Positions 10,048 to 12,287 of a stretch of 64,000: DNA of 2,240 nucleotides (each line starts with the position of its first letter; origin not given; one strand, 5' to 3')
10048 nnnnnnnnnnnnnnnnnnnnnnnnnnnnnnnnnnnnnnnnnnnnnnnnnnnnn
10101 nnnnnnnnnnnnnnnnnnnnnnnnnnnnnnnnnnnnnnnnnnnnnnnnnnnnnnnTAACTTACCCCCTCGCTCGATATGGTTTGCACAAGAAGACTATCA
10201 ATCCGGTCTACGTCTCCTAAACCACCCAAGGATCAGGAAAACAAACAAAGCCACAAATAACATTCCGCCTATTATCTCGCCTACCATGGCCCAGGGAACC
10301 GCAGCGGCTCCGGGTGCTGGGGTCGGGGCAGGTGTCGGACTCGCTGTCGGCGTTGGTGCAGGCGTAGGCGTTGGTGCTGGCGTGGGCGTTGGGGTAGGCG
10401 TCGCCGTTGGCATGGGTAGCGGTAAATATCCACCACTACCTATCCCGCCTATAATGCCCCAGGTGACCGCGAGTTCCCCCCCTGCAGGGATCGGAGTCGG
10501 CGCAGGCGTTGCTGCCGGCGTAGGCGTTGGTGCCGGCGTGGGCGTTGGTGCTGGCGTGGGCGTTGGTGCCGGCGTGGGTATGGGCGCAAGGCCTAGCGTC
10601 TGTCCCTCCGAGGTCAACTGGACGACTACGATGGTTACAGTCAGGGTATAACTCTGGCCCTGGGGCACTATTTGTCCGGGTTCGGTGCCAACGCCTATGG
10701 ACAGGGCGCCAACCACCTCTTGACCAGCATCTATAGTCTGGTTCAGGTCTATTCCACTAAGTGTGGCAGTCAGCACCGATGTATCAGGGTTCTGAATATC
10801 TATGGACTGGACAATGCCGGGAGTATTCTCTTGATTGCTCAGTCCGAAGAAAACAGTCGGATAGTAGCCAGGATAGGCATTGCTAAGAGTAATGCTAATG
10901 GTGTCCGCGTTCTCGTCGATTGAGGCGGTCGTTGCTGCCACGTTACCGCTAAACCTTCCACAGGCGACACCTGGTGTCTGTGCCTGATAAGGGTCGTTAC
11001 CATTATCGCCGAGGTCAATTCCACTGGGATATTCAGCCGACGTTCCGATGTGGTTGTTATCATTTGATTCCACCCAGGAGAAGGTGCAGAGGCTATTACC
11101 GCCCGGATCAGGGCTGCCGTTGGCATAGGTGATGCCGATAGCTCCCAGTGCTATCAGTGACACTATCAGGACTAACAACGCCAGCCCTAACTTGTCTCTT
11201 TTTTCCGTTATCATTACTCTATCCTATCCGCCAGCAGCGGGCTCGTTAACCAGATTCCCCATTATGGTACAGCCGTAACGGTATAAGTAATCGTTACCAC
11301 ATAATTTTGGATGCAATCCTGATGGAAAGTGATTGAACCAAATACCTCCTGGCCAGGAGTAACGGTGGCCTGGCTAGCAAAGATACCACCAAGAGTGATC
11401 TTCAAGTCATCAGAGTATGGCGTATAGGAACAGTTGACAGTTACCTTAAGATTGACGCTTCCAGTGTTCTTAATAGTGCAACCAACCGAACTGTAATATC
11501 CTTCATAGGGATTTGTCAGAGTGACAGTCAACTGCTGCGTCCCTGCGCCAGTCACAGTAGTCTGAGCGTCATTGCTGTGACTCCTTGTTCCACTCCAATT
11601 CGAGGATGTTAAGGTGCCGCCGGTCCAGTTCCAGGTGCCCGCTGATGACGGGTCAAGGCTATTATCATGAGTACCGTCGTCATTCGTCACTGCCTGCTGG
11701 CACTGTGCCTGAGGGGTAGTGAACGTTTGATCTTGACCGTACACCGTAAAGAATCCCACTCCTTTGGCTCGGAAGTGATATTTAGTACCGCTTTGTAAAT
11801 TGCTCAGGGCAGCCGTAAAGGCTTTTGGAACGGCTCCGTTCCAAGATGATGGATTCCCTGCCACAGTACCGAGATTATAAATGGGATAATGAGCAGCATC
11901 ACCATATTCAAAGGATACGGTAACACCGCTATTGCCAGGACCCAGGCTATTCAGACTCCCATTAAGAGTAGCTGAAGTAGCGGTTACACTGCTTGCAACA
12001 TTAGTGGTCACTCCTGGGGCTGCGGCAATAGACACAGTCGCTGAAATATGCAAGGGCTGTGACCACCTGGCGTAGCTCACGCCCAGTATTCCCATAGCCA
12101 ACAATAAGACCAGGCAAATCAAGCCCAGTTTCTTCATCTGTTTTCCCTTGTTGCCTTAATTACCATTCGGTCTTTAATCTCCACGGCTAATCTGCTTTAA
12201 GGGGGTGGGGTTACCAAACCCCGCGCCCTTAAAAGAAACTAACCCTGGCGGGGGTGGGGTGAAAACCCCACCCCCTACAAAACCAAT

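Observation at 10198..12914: Three paralogous TasA-like secreted proteins with SipW-cognate-type signal peptides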

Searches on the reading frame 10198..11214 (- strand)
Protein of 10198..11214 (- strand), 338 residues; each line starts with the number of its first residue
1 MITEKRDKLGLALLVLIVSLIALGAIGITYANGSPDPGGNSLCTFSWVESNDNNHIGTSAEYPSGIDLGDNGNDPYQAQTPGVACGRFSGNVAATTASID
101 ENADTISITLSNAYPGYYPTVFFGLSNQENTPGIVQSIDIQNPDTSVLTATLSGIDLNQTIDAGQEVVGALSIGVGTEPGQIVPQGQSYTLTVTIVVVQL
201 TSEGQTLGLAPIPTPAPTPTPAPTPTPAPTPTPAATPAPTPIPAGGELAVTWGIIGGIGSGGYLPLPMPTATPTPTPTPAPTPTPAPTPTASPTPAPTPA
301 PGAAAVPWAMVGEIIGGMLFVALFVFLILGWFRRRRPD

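Call 3: search_protein_families(library=ncbifam, proteins=[window:10198-11214:-], max_evalue=1)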
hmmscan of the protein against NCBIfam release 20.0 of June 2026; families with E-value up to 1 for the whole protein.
window:10198-11214:- (338 aa): 8 families
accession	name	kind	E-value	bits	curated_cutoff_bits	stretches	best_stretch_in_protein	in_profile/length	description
NF033186.1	internalin_K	exception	0.00015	20.4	1100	2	210-242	509-541/604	class 1 internalin InlK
NF004173.0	PRK05641.1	equivalog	0.00088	19.9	199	2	205-251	41-88/153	putative acetyl-CoA carboxylase biotin carboxyl carrier protein subunit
NF052345.1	S_layer_anammox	exception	0.0013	16.2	1400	2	271-307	1280-1316/1596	Kustd1514 family S-layer glycoprotein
NF007285.1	PRK09752.1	equivalog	0.0053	14.5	1459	2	271-314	918-961/1250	AIDA-I family autotransporter adhesin YfaL/EhaC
NF047903.1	MmDecMmdC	equivalog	0.011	16.2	200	1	209-248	27-65/132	methylmalonyl-CoA decarboxylase subunit gamma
NF041620.1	MXAN_5187_fam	hypoth_equivalog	0.011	15.5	200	1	209-306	395-467/601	MXAN_5187 family protein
NF040486.1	SrfA_fam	subfamily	0.34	10.3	150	1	207-300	243-305/438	SrfA family protein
NF037973.1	metallo_SslE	exception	0.4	7.9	3000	1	262-310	43-91/1519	lipoprotein metalloprotease SslE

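Call 4: search_protein_families(library=pfam, proteins=[window:10198-11214:-], max_evalue=1)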
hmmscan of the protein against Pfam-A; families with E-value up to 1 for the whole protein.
window:10198-11214:- (338 aa): 3 families
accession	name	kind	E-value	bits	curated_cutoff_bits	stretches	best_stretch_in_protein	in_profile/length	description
PF01708.21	Gemini_mov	-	0.00014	22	25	1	285-334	10-60/92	Geminivirus putative movement protein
PF05887.16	Trypan_PARP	-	0.0067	16.9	100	1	267-306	77-116/134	Procyclic acidic repetitive protein (PARP)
PF19252.4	HIND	-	0.59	10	25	0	207-215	16-24/25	HIND motif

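Call 38: search_solved_structures(query=window:10198-11214:-, max_evalue=10, show_alignments=1)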
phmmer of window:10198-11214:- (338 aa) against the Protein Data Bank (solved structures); distinct sequences matched with E-value up to 10: 20.
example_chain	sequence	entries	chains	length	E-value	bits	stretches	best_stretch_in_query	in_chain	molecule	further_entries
8zvk_A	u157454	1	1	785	6e-08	35.5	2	265-319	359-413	AaBgIC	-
4l3a_A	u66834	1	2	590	0.00082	21.9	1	211-297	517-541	Internalin K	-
23px_A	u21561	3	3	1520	0.015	17.8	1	261-311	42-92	Putative lipoprotein AcfD homolog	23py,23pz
8x8h_A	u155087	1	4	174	0.018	17.5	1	261-291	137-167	Pectate disaccharide-lyase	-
7un6_A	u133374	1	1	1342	0.046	16.1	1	267-316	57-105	(E3-independent) E2 ubiquitin-conjugating enzyme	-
8qey_A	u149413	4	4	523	0.13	14.7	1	268-322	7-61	Asc-type amino acid transporter 1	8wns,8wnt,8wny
7un3_D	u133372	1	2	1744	0.14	14.5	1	267-316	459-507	Ubiquitin,60S ribosomal protein L8,(E3-independent) E2 ubiquitin-conjugating enzyme fusion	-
9sj2_C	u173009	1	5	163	0.23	13.8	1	91-138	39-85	AbpX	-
9rhp_A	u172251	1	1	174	0.27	13.6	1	91-138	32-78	Archaeal bundling protein X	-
9ep5_A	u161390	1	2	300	0.7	12.3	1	212-239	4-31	Glycoside-hydrolase family GH114 TIM-barrel domain-containing protein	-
8p5r_A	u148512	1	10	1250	0.9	11.9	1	200-274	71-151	Multifunctional 2-oxoglutarate metabolism enzyme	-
6ted_X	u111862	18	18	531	0.99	11.8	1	189-300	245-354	Parafibromin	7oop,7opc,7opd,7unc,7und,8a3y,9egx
2knc_A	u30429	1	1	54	1.6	11.1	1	303-337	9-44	Integrin alpha-IIb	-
2k1a_A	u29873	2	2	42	1.8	10.9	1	304-337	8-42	Integrin alpha-IIb | Integrin alpha-IIb light chain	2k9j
2n9y_A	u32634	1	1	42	2.6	10.4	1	306-337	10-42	Integrin alpha-IIb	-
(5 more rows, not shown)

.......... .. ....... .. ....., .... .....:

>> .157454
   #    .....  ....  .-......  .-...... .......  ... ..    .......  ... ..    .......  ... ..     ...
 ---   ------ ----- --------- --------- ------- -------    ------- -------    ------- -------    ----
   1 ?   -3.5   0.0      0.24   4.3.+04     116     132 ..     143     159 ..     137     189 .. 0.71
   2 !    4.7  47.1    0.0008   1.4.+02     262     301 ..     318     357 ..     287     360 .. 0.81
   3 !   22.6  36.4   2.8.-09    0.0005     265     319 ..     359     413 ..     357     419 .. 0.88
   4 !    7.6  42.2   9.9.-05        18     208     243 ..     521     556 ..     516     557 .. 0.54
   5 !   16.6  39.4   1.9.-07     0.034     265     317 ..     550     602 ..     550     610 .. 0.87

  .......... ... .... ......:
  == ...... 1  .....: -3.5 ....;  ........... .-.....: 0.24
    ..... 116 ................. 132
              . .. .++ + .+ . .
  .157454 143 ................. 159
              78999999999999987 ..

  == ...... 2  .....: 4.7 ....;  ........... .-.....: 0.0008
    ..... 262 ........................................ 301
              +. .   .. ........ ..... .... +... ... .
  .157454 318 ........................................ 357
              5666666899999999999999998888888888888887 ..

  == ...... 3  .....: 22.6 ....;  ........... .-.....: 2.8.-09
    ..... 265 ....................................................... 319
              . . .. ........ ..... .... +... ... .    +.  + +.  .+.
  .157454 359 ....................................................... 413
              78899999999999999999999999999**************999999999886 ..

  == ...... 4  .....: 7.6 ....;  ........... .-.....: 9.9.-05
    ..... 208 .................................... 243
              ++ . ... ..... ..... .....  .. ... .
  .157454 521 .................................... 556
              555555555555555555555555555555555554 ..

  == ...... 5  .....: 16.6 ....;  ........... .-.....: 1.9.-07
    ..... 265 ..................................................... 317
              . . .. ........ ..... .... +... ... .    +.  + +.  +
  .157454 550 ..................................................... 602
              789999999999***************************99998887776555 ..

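Call 68: predict_structure(alignment_id=A5)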
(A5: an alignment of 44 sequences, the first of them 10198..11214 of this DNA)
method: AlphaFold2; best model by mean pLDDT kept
length: 338 residues; sequences in the alignment: 44
mean_pLDDT: 73.0   pTM: 0.54
mean pLDDT of the five models: 73.0, 72.8, 72.1, 72.0, 70.5
residues with pLDDT >= 90: 82; 70-90: 99; 50-70: 126; < 50: 31
segments of 3 or more residues with pLDDT < 50: 215-217, 244-264
pLDDT, mean of each block of 10 residues (from residue 1): 64 83 66 55 87 67 61 74 69 90 91 91 91 92 95 93 92 90 90 90 57 50 63 61 46 40 48 62 66 65 57 75 84 76
secondary structure, 60 per line:
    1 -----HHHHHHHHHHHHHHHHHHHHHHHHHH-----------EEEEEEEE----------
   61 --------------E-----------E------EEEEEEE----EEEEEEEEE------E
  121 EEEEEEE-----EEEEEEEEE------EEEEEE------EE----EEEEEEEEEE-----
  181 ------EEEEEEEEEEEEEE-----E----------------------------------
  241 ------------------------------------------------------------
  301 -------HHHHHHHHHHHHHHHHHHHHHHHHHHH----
elements in order: H6-31 E43-50 E94-100 E105-113 E120-127 E133-141 E148-153 E166-175 E187-200 H308-334

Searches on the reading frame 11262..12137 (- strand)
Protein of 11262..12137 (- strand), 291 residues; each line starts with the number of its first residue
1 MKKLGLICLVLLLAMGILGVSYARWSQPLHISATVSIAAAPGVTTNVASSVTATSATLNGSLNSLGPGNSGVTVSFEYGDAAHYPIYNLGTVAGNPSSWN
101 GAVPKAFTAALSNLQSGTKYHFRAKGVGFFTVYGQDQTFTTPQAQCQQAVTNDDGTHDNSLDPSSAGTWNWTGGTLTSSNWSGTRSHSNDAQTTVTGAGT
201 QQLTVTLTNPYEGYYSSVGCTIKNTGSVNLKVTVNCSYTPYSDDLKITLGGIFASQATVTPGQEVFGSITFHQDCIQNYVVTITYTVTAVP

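Call 3: search_protein_families(library=ncbifam, proteins=[window:11262-12137:-], max_evalue=1)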
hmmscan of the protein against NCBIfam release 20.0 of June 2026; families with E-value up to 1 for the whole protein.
window:11262-12137:- (291 aa): 0 families

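Call 4: search_protein_families(library=pfam, proteins=[window:11262-12137:-], max_evalue=1)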
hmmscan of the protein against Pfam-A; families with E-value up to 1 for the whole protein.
window:11262-12137:- (291 aa): 2 families
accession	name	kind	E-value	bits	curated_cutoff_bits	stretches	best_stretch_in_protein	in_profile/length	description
PF05506.17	PLipase_C_C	-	0.2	13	24.4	0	210-284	6-68/80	Bacterial phospholipase C, C-terminal domain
PF11611.13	DUF4352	-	0.38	11.5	25.9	1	184-272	5-100/122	Domain of unknown function (DUF4352)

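Call 37: search_solved_structures(query=window:11262-12137:-, max_evalue=10, show_alignments=1)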
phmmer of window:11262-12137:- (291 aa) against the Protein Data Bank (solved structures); distinct sequences matched with E-value up to 10: 1.
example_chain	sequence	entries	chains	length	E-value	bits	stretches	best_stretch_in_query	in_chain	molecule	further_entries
9sj2_C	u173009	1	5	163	0.072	15.7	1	194-240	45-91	AbpX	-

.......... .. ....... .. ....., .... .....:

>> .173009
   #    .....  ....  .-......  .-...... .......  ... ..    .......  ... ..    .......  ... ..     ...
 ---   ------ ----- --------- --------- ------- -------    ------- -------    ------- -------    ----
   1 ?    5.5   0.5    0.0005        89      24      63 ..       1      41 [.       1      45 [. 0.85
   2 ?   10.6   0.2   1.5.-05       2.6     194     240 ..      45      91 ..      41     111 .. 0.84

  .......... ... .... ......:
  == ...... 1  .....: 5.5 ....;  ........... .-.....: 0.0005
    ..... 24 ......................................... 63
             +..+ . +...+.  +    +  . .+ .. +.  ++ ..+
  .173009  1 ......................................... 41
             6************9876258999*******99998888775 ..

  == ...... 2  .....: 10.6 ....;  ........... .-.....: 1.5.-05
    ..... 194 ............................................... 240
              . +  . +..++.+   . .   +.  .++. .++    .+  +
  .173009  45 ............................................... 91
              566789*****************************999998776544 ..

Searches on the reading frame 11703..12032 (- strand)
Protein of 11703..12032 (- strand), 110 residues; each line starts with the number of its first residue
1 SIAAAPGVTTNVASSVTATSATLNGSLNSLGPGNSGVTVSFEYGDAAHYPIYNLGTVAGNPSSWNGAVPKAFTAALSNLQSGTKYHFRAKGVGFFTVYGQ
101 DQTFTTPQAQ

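Call 89: search_protein_families(library=pfam, proteins=[window:11703-12032:-], max_evalue=10)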
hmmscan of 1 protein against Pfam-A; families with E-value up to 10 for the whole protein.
window:11703-12032:- (110 aa): 2 families
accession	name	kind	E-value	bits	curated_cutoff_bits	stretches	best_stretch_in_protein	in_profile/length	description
PF16656.11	Pur_ac_phosph_N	-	0.0051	17.8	30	1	69-106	58-93/93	Purple acid Phosphatase, N-terminal domain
PF00041.27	fn3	-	0.1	13.2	25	1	57-91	43-68/84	Fibronectin type III domain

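Call 90: search_solved_structures(query=window:11703-12032:-, max_evalue=10, show_alignments=1)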
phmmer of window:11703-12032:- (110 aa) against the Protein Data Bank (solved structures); distinct sequences matched with E-value up to 10: 8.
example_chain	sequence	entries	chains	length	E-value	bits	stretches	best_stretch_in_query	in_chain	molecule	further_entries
7cg8_A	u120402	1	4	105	0.018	18.5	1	8-105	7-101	Anti-sigma factor RsgI, N-terminal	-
7cg1_A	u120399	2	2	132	0.043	17.3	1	9-106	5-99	Anti-sigma factor RsgI, N-terminal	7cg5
8h07_O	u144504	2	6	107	0.33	14.5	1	66-96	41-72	6-2C L chain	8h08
2ibg_A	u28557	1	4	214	0.44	14.1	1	57-91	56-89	CG9211-PA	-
2ibb_A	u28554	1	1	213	0.44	14.1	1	57-91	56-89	CG9211-PA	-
5a62_A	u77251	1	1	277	0.61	13.6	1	31-70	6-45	PUTATIVE ALPHA/BETA HYDROLASE FOLD PROTEIN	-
2ic2_A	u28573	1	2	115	0.61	13.6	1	55-92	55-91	CG9211-PA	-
7x2h_B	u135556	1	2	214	0.82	13.2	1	66-94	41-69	6-2C L chain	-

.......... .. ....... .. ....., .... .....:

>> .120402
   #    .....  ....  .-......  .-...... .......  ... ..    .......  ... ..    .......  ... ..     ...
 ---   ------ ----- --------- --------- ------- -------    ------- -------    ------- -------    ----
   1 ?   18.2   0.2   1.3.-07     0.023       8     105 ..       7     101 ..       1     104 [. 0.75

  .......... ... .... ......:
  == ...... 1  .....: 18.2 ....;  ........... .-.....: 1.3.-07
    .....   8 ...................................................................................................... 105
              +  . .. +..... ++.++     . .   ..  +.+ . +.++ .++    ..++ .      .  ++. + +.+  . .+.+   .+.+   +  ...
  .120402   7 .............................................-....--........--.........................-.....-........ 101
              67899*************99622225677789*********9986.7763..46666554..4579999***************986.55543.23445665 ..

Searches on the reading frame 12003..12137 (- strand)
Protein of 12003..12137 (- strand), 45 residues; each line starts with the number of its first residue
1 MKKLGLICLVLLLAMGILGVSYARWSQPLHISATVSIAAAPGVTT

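Call 70: search_protein_families(library=ncbifam, proteins=[window:12003-12137:-], max_evalue=10)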
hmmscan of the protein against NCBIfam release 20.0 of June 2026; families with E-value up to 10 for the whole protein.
seq(45 aa): 2 families
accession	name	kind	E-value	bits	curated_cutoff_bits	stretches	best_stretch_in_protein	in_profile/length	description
NF041882.1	PA3371_fam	equivalog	0.033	15.2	50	1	1-38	1-37/60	PA3371 family protein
NF033603.1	mini-MOMP_1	subfamily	0.17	11.6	75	1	1-16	1-16/63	mini-MOMP protein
